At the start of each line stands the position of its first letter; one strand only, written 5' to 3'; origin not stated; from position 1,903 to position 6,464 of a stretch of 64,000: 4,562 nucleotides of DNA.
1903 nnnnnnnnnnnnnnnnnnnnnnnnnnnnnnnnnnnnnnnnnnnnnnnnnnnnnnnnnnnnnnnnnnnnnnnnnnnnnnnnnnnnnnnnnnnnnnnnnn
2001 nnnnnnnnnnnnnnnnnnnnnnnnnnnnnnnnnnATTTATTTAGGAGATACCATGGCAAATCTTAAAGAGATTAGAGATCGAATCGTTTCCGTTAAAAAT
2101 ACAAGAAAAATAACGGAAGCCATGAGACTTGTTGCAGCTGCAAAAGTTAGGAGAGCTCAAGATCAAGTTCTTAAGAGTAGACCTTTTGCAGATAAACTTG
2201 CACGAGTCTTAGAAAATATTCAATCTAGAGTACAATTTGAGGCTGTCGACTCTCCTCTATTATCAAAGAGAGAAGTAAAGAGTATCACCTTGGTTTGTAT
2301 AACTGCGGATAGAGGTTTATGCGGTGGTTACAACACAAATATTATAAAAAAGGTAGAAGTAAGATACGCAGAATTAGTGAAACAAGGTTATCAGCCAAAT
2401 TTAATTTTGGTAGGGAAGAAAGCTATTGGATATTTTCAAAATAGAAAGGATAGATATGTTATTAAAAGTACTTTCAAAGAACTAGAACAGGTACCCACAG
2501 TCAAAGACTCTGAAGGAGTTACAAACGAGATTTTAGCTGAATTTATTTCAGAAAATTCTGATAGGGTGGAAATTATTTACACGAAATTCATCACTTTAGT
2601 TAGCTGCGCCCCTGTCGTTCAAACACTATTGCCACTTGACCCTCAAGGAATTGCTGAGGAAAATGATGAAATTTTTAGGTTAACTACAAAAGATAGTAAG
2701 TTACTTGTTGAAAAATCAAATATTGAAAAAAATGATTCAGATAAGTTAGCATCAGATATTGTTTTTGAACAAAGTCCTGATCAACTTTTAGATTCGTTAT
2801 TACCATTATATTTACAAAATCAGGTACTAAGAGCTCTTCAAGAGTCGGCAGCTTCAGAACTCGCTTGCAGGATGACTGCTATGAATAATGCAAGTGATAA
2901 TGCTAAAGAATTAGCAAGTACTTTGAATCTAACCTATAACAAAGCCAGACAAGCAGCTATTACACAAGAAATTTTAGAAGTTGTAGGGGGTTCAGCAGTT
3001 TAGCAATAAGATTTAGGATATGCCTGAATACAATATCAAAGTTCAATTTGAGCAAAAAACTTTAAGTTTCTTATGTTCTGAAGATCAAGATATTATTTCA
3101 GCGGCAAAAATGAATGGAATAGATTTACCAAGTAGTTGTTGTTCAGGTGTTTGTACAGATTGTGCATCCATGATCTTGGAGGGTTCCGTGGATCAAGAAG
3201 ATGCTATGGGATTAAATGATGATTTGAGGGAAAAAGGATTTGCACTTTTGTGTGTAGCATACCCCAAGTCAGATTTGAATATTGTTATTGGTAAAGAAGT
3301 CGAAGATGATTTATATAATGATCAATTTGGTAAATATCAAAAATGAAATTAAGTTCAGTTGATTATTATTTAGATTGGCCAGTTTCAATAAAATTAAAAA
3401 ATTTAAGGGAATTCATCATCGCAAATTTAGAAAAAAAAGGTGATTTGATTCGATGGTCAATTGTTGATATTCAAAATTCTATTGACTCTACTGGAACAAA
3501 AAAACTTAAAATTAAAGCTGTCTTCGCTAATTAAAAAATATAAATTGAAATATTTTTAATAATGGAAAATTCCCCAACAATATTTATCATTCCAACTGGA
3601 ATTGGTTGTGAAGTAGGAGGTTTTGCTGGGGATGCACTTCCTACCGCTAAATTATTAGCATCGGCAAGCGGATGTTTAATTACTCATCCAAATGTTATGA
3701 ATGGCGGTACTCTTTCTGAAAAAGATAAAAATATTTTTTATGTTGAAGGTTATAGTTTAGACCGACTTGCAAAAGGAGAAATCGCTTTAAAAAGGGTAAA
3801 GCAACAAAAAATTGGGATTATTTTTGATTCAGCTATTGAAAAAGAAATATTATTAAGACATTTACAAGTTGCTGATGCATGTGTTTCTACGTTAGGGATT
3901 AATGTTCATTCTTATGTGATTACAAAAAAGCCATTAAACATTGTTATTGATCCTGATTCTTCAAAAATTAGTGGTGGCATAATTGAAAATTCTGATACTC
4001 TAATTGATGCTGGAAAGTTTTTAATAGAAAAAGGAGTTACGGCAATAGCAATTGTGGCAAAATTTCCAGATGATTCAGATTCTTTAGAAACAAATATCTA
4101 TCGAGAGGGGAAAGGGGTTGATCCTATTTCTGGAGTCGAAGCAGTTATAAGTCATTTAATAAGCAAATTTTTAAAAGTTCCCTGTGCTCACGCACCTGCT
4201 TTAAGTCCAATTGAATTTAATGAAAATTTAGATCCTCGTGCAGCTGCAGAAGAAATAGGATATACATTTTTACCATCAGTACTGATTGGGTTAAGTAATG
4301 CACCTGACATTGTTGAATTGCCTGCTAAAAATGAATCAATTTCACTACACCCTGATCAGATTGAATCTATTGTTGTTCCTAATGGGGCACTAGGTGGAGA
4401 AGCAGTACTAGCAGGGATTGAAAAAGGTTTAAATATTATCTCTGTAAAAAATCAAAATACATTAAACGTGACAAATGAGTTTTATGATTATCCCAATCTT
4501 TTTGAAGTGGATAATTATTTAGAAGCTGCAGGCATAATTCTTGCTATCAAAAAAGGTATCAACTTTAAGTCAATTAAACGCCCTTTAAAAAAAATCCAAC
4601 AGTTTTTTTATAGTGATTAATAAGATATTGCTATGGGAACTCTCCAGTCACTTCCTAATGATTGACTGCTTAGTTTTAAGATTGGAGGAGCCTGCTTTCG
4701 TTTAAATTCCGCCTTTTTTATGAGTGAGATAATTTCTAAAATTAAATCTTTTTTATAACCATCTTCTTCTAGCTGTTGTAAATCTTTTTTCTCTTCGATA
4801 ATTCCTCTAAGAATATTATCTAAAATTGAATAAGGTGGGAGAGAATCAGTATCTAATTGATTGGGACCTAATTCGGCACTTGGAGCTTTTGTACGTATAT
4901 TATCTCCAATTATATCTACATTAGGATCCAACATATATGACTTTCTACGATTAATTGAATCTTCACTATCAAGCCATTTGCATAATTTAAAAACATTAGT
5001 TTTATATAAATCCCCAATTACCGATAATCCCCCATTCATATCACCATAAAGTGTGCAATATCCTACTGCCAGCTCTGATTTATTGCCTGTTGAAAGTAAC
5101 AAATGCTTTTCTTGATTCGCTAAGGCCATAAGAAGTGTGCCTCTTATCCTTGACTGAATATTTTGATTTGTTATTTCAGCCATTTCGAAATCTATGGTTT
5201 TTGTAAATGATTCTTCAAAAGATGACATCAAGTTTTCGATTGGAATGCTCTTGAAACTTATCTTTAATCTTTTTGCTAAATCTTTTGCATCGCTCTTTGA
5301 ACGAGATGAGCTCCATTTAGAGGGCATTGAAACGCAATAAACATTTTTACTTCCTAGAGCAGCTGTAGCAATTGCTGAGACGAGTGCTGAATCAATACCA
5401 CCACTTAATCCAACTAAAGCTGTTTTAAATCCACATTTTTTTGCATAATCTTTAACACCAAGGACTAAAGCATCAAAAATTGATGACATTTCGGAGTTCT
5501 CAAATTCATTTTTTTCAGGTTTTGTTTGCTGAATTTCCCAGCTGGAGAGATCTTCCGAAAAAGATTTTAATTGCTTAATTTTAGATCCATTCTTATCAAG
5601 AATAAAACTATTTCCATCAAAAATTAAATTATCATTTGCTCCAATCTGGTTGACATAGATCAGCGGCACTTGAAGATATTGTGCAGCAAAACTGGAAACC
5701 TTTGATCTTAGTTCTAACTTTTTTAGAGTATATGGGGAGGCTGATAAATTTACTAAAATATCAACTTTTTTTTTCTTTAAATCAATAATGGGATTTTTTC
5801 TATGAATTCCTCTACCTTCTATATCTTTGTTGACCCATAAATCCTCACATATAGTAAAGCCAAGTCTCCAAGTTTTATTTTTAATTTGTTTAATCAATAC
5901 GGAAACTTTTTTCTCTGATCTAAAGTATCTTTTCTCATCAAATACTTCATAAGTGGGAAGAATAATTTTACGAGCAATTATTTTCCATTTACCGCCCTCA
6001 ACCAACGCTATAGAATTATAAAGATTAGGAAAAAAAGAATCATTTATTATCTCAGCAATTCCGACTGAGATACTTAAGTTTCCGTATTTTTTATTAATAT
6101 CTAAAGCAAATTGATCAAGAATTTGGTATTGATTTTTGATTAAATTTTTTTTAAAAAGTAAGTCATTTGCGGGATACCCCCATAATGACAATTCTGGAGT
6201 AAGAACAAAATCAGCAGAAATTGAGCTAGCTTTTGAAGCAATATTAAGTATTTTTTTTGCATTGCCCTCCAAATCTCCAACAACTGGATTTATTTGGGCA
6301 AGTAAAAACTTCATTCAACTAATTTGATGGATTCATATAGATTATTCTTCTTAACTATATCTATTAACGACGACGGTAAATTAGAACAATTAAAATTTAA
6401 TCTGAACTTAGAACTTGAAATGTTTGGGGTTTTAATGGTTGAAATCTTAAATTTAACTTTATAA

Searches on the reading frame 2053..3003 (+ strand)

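Call 48: search_protein_families(library=pfam, proteins=[window:2053-3003:+])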
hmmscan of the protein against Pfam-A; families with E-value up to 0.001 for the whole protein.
window:2053-3003:+ (316 aa): 2 families
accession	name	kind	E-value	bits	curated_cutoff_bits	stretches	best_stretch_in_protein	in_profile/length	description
PF00231.24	ATP-synt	-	7e-93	311.9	39.9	1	3-314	1-282/285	ATP synthase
PF08967.16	ENCP4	-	1.5e-05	25.5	31.4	1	96-138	6-48/81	Putative type 4B encapsulin shell protein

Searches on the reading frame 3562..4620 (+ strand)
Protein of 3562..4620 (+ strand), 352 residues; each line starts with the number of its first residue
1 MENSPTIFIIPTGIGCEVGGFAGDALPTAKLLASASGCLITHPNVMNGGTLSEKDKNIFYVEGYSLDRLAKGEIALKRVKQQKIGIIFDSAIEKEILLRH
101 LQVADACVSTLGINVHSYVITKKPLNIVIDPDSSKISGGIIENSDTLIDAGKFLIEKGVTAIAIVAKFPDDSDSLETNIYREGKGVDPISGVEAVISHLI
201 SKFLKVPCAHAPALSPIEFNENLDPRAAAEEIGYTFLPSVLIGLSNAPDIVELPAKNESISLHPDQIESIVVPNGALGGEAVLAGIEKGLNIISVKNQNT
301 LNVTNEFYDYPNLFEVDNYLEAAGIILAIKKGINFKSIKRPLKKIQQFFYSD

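Call 48: search_protein_families(library=pfam, proteins=[window:3562-4620:+])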
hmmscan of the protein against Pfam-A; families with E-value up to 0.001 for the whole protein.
window:3562-4620:+ (352 aa): 1 family
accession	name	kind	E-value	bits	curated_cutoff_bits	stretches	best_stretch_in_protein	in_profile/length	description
PF11805.13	DUF3326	-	5.7e-131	437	25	1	6-338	2-336/337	Protein of unknown function (DUF3326)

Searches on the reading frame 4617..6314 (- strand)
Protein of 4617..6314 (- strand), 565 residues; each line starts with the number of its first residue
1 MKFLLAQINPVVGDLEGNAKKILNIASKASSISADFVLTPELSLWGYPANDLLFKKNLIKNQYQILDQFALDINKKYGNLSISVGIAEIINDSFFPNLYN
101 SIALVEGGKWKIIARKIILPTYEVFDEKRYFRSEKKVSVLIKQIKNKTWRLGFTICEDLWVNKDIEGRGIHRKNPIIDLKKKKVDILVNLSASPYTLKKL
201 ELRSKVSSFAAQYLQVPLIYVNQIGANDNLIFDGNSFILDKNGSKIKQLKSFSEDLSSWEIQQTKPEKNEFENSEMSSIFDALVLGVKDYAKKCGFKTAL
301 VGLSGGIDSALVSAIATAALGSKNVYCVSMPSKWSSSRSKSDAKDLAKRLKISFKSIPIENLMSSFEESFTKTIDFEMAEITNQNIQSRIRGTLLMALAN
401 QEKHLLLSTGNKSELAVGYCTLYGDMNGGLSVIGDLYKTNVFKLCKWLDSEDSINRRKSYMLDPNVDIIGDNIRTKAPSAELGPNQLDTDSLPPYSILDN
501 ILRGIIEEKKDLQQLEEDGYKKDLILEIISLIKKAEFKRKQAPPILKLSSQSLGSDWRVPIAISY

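Call 48: search_protein_families(library=pfam, proteins=[window:4617-6314:-])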
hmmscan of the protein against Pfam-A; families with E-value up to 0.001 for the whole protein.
window:4617-6314:- (565 aa): 3 families
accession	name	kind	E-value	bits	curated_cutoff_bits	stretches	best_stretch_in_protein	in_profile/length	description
PF02540.23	NAD_synthase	-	4e-68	229.6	21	1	281-542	3-242/242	NAD synthase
PF00795.27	CN_hydrolase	-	4.9e-19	69.1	23.2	1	6-263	5-248/256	Carbon-nitrogen hydrolase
PF06508.19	QueC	-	2.9e-05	24.1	22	1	299-388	2-90/210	Queuosine biosynthesis protein QueC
